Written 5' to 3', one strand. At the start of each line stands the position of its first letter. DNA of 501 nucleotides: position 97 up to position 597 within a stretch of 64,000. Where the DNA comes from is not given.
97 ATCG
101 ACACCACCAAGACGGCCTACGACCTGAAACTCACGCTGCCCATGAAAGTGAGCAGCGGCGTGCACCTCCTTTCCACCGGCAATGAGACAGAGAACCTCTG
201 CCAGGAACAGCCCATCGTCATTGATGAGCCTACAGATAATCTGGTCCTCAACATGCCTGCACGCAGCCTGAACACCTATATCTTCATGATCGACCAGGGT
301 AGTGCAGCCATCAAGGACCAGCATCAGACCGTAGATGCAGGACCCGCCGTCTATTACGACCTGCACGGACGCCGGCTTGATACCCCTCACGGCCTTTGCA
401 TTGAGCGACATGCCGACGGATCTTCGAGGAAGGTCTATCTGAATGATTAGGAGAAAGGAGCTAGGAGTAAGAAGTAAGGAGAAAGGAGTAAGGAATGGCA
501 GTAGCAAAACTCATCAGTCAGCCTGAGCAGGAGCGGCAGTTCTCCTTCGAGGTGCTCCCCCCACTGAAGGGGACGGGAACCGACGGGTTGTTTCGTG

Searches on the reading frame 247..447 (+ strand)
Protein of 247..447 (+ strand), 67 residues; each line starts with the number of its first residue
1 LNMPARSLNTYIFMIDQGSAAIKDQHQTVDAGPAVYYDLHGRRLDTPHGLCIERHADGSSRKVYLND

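Call 51: search_protein_families(library=pfam, proteins=[window:247-447:+], max_evalue=10)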
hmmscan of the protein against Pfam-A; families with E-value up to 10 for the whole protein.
seq(67 aa): 0 families
